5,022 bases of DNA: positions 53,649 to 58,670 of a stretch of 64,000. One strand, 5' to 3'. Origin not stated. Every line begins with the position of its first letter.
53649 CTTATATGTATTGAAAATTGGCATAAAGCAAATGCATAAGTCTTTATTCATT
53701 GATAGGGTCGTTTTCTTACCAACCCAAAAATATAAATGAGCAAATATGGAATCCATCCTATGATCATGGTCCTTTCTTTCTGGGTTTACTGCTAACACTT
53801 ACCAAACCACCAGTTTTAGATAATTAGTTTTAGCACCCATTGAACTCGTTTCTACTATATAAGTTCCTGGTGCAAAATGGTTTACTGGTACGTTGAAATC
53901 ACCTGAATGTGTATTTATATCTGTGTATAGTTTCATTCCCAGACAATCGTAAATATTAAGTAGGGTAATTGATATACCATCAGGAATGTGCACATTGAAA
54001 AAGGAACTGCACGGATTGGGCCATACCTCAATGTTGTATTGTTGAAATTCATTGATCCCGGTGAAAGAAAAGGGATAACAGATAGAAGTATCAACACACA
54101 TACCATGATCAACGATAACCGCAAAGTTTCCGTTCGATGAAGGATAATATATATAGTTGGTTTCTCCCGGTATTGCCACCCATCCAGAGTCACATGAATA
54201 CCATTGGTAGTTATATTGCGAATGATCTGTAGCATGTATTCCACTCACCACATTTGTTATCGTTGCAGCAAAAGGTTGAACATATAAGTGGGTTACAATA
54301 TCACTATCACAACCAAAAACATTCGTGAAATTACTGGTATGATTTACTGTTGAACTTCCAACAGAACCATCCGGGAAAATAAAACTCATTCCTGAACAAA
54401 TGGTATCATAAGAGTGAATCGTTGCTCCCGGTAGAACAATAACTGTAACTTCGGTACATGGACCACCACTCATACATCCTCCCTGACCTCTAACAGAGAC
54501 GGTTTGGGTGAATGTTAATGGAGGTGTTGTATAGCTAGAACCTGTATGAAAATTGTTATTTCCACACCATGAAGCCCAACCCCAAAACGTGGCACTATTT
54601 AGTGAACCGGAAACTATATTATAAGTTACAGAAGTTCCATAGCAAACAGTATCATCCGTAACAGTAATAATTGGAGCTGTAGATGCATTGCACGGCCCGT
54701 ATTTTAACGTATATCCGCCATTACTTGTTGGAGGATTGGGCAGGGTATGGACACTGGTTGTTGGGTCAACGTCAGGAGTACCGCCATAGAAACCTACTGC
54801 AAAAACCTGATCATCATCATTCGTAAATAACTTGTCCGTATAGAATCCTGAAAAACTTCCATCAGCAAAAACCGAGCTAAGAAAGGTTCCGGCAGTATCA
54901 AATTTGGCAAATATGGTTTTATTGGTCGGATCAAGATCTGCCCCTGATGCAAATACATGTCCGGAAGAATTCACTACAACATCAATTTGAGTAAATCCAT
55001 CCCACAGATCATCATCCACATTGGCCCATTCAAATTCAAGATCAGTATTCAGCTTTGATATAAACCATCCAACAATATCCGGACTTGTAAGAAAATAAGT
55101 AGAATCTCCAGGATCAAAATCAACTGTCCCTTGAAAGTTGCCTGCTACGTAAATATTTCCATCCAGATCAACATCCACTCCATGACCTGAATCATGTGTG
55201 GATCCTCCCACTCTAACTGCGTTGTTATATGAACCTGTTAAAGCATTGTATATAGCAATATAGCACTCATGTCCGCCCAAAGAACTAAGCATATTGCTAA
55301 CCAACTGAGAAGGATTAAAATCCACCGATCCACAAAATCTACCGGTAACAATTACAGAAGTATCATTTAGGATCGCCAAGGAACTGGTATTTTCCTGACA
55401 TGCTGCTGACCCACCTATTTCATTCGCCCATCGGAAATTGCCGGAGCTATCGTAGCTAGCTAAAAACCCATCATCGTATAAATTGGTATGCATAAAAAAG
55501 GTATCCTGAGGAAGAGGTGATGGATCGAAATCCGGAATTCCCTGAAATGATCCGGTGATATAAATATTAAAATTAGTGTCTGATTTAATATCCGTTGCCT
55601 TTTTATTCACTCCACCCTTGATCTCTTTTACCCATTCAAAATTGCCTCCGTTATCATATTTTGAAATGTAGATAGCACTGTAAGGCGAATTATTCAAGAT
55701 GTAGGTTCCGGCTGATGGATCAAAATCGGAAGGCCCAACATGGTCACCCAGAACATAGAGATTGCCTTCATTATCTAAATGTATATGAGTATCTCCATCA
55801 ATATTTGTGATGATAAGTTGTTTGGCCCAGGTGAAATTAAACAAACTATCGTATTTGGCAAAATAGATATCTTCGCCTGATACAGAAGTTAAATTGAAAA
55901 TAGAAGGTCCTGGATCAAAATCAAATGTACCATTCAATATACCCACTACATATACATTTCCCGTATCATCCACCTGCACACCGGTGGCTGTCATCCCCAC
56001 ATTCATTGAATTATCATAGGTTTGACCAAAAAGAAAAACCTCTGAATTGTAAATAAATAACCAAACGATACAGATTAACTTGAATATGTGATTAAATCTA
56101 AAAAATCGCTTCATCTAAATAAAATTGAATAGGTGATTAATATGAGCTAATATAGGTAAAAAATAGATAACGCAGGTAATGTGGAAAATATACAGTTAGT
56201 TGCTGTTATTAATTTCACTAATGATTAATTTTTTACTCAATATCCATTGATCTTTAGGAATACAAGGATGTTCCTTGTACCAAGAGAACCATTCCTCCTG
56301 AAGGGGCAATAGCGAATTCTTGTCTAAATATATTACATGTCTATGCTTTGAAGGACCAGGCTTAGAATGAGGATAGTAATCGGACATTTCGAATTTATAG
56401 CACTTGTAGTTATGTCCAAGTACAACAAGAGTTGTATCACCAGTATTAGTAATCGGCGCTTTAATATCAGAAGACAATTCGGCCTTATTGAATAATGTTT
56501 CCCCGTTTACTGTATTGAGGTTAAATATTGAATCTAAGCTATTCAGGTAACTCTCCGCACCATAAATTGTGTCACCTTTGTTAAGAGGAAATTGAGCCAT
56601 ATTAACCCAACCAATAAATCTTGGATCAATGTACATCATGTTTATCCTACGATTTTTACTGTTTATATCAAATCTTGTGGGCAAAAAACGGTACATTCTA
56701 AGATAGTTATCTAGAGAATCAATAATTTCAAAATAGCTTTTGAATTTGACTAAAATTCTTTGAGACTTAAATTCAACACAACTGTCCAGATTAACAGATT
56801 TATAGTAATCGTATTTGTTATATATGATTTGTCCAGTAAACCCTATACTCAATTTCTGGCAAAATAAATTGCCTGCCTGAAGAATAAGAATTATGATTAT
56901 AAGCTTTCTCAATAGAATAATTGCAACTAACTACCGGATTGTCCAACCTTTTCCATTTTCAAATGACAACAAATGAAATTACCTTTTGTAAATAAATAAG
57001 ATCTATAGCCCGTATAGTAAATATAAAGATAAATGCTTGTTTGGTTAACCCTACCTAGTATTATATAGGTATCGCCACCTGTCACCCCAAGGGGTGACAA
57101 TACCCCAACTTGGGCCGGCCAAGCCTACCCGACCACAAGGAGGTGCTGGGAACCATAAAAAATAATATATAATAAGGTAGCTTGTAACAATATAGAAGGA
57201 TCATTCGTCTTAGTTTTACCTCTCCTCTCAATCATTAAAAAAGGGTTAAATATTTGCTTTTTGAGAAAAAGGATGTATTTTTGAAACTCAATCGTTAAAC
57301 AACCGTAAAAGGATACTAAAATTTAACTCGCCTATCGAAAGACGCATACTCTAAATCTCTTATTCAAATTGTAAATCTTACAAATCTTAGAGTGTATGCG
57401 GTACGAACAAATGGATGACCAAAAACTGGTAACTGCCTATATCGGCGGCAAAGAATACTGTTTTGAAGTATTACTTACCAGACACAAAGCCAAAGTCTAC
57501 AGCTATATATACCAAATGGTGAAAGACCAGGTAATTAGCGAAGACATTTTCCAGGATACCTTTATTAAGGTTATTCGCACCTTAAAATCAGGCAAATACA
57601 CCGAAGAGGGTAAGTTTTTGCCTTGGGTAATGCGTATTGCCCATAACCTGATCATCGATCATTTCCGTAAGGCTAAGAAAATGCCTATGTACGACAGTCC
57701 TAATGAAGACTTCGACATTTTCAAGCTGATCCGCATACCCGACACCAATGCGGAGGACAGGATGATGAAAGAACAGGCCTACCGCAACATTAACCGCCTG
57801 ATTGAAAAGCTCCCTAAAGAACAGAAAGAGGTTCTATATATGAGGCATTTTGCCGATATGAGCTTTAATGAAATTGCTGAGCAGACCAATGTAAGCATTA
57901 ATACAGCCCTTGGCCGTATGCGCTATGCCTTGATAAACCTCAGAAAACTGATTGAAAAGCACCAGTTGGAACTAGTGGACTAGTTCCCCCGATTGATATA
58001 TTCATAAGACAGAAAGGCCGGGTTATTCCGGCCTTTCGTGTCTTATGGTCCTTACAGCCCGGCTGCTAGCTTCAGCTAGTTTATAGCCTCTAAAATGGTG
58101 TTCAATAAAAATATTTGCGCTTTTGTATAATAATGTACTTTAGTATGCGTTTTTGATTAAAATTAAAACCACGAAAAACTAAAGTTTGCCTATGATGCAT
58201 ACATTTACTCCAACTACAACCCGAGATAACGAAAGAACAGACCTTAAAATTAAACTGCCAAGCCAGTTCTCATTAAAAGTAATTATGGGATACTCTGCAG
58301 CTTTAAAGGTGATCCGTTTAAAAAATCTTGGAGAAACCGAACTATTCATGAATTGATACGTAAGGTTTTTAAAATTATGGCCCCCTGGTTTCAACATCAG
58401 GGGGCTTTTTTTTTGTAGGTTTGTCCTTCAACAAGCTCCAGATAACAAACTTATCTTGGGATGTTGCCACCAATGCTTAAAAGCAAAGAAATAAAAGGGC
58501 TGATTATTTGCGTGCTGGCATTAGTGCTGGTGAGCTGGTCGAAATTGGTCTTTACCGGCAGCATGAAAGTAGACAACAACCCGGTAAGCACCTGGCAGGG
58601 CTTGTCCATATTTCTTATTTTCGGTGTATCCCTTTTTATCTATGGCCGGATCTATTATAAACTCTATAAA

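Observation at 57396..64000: ECF sigma factor followed by four contiguous GT-C-type membrane glycosyltransferase-like genes: a candidate undescribed envelope glycosylation/mannosylation module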

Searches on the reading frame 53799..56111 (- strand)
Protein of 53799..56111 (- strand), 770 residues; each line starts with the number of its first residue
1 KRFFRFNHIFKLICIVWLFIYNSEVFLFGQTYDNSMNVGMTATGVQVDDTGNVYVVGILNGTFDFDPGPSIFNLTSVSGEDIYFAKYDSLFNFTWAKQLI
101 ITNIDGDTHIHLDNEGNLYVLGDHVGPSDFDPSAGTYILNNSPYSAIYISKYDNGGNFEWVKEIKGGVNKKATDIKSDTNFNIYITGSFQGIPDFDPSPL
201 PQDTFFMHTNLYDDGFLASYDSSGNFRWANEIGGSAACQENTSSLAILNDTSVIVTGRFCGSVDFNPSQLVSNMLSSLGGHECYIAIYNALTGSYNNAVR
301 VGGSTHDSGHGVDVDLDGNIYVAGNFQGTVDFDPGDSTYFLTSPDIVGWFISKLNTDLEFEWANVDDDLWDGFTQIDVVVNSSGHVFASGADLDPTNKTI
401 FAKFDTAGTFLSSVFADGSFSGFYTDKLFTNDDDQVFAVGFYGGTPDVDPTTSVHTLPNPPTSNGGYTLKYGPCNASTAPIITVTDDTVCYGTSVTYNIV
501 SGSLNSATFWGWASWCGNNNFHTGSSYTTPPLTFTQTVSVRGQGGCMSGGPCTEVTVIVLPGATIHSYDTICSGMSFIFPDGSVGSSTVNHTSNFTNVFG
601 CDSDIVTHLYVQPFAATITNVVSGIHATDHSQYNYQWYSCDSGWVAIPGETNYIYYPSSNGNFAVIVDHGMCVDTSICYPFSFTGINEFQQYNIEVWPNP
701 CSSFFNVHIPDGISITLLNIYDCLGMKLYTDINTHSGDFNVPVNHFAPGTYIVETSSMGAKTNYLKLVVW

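Call 47: search_protein_families(library=pfam, proteins=[window:53799-56111:-], max_evalue=0.01)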
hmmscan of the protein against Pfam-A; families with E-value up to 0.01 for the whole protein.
window:53799-56111:- (770 aa): 3 families
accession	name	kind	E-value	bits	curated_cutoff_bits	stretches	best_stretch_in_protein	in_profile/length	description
PF06739.17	SBBP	-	4.6e-09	36.5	20.5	1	302-325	8-31/38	Beta-propeller repeat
PF18962.6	Por_Secre_tail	-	2.4e-06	28.2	27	1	696-768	1-74/75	Secretion system C-terminal sorting domain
PF19081.6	Ig_7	-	1.5e-05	25.6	27.3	1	479-561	3-84/84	Ig-like domain CHU_C associated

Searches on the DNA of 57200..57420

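Call 87: search_rna_families(source=window, start=57200, end=57420, threshold=evalue, max_evalue=1)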
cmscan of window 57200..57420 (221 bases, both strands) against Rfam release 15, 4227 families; matches with E-value up to 1: 1.
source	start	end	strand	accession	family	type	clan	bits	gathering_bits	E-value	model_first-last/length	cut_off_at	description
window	57208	57254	-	RF01647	ceN61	Gene; snRNA; snoRNA; CD-box;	-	17.4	60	0.23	14-69/72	no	Caenorhabditis snoRNA ceN61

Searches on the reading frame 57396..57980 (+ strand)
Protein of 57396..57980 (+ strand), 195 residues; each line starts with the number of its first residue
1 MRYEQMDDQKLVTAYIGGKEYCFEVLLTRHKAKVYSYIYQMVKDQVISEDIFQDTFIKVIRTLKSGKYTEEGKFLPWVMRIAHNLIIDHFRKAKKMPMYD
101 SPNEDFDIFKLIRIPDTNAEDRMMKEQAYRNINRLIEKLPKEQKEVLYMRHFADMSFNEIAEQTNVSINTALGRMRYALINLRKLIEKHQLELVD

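Call 9: search_protein_families(library=pfam, proteins=[window:57396-57980:+], max_evalue=1)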
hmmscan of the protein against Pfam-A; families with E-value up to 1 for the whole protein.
window:57396-57980:+ (195 aa): 10 families
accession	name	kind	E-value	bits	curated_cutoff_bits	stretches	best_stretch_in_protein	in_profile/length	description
PF04542.20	Sigma70_r2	-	1.5e-16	60.3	24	1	26-95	1-70/71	Sigma-70 region 2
PF08281.18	Sigma70_r4_2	-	4.5e-11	42.7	25.7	1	130-170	2-42/54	Sigma-70, region 4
PF04545.22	Sigma70_r4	-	7.2e-09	35.5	24.1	1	136-184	2-50/50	Sigma-70, region 4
PF07638.17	Sigma70_ECF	-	0.00038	20.9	21.1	1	54-178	55-175/185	ECF sigma factor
PF13512.12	TPR_18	-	0.0096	16.5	21.9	0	112-143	105-136/145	Tetratricopeptide repeat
PF04297.20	UPF0122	-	0.01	16.5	22.7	1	139-169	18-48/101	Putative helix-turn-helix protein, YlxM / p13 like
PF13001.13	ECM29_N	-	0.019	14.2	22.3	1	116-192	376-452/497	Proteasome component ECM29, N-terminal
PF13412.12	HTH_24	-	0.022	14.8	21.9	1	153-176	16-39/48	Winged helix-turn-helix DNA-binding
PF13542.12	HTH_Tnp_ISL3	-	0.047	13.6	27.4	1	154-176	26-48/51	Helix-turn-helix domain of transposase family ISL3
PF13404.12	HTH_AsnC-type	-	0.06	13.6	27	1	153-176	16-39/42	AsnC-type helix-turn-helix domain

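Call 11: search_protein_families(library=ncbifam, proteins=[window:57396-57980:+], max_evalue=1)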
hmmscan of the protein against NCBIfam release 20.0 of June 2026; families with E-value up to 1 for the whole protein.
window:57396-57980:+ (195 aa): 112 families (the best 25 are shown)
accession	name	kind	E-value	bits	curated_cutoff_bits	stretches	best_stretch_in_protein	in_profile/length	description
NF009166.1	PRK12513.1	equivalog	6.6e-46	156.4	206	1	4-189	5-189/193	RNA polymerase sigma factor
TIGR02937.1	sigma70-ECF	superfamily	1.3e-28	99.7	42.9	1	23-184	3-163/165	sigma-70 family RNA polymerase sigma factor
TIGR02985.1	Sig70_bacteroi1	subfamily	6e-26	91.6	126.4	1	23-184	3-160/162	RNA polymerase sigma-70 factor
TIGR02950.1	SigM_subfam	subfamily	2.4e-25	89.2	147.95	1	25-170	4-142/159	RNA polymerase sigma factor, SigM family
TIGR02952.1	Sig70_famx2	equivalog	6.4e-25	88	206.45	1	22-177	12-160/170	ECF subfamily RNA polymerase sigma factor, BldN family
NF007216.0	PRK09638.1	equivalog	1.7e-24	86.6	194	1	5-189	2-177/180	RNA polymerase sigma factor SigY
NF007223.0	PRK09641.1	equivalog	1.3e-23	83.9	209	1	9-186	6-184/187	RNA polymerase sigma factor SigW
NF058625.1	sigma_PG0214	equivalog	3e-23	82.4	130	1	23-179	6-157/170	GFO_1088 family ECF-type sigma factor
NF004113.0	PRK05602.1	equivalog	3.5e-23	82.3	208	1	4-190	28-205/211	RNA polymerase sigma factor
NF008888.0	PRK11922.1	equivalog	3.9e-22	79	204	1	4-188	13-198/231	RNA polymerase sigma factor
TIGR02939.1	RpoE_Sigma70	equivalog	1.1e-21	77.7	236.15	1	4-176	3-176/190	RNA polymerase sigma factor RpoE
NF007215.0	PRK09637.1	equivalog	1.2e-21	77.5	212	1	24-187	4-155/181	RNA polymerase sigma factor SigZ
NF009171.0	PRK12518.1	equivalog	1.7e-21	76.9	208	1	5-189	11-187/191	RNA polymerase sigma factor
TIGR02989.1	Sig-70_gvs1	subfamily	2.5e-21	76.3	124.55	1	23-179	3-154/158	RNA polymerase sigma-70 factor, Rhodopirellula/Verrucomicrobium family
NF007228.0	PRK09646.1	subfamily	8.1e-20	71.3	226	1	4-187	13-191/194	ECF RNA polymerase sigma factor SigK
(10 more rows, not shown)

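Call 89: search_solved_structures(query=window:57396-57980:+, max_evalue=1e-8)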
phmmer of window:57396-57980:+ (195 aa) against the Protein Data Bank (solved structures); distinct sequences matched with E-value up to 1e-8: 9.
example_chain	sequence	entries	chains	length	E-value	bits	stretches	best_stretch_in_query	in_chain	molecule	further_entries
8z6g_B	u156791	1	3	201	8.9e-17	64.9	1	4-186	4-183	RNA polymerase sigma factor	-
6in7_B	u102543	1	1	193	1.3e-16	64.4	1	5-185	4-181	RNA polymerase sigma-H factor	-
5wuq_A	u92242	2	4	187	8.6e-14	55.2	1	17-184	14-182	ECF RNA polymerase sigma factor SigW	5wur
1or7_A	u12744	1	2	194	1.1e-12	51.6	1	4-175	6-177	RNA polymerase sigma-E factor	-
6jbq_F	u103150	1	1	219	1.5e-12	51.1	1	4-175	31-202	ECF RNA polymerase sigma-E factor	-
9m9d_F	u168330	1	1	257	1.3e-10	44.8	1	23-187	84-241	ECF RNA polymerase sigma factor SigE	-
9m9e_F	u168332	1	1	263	1.4e-10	44.7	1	23-187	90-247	ECF RNA polymerase sigma factor SigE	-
9m98_F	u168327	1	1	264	1.4e-10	44.7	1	23-187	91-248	ECF RNA polymerase sigma factor SigE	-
6dxo_A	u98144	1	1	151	9.7e-09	38.7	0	17-95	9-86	RNA polymerase ECF-subfamily sigma factor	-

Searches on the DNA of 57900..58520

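Call 18: search_rna_families(source=window, start=57900, end=58520, threshold=evalue, max_evalue=1)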
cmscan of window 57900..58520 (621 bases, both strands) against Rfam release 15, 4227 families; matches with E-value up to 1: 15.
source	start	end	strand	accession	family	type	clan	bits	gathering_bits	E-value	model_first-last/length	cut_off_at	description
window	58339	58416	+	RF02371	PyrG_leader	Cis-reg; leader;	-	32.4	65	0.019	1-78/78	no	PyrG leader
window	58296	58413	+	RF00515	PyrR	Cis-reg;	-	26.7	54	0.16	1-115/115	no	PyrR binding site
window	58343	58417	+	RF04312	trpB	Cis-reg;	-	23.1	59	0.83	1-107/107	no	trpB ncRNA motif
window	58346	58422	+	RF02732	JA04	Gene; sRNA;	-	22.3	81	0.96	1-81/81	no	Aggregatibacter sRNA JA04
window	58351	58421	+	RF00519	suhB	Gene; sRNA;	CL00108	22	41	0.037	1-77/77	no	Makes More Granules Regulator RNA (mmgR)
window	58240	58420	+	RF00557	L10_leader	Cis-reg; leader;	-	21.1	44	0.37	1-138/138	no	Ribosomal protein L10 leader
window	58365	58413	+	RF02386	sau-19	Gene; sRNA;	-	21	80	0.38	1-75/75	no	Staphylococcus sRNA sau-19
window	58352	58414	+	RF01859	Phe_leader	Cis-reg; leader;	-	20.8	55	0.61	1-125/125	no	Phenylalanine leader peptide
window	57994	58051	+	RF03975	mir-5881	Gene; miRNA;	-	19.3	87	0.12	1-67/67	no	mir-5881 microRNA precursor family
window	58346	58413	+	RF02837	anti-hemB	Gene; sRNA;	-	18.6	49.5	0.079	1-81/81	no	Burkholderia RNA 7 (anti-hemB)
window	58004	58046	-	RF04018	mir-5316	Gene; miRNA;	-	18.2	70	0.4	1-89/89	no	mir-5316 microRNA precursor family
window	58012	58037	-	RF00617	cHP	Cis-reg;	CL00129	17.7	40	0.65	17-39/45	no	Flavivirus capsid hairpin cHP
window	58267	58437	+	RF01407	STnc560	Gene; sRNA;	-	16.8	55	0.4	1-214/214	no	STnc560 Hfq binding RNA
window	58012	58080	+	RF03140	S4-Clostridia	Cis-reg; leader;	CL00119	16.4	37.5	0.78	1-55/55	no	S4-Clostridia ribosomal protein leader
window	57971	58035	+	RF02050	STnc470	Gene; sRNA;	-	12.9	80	0.83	70-141/226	no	Salmonella enterica sRNA STnc470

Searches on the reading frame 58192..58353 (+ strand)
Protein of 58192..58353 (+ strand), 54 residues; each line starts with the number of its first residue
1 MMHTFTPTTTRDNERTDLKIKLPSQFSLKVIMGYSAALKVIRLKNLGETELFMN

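Call 47: search_protein_families(library=pfam, proteins=[window:58192-58353:+], max_evalue=0.01)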
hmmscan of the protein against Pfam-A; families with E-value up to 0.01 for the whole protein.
window:58192-58353:+ (54 aa): 0 families

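Call 88: search_protein_families(library=ncbifam, proteins=[window:58192-58353:+], max_evalue=1)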
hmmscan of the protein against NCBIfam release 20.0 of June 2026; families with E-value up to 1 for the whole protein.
window:58192-58353:+ (54 aa): 1 family
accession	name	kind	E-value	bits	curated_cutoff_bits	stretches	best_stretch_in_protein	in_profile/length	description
NF000596.1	PRK00015.1-4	equivalog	0.088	12.7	251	1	9-51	131-172/186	ribonuclease HII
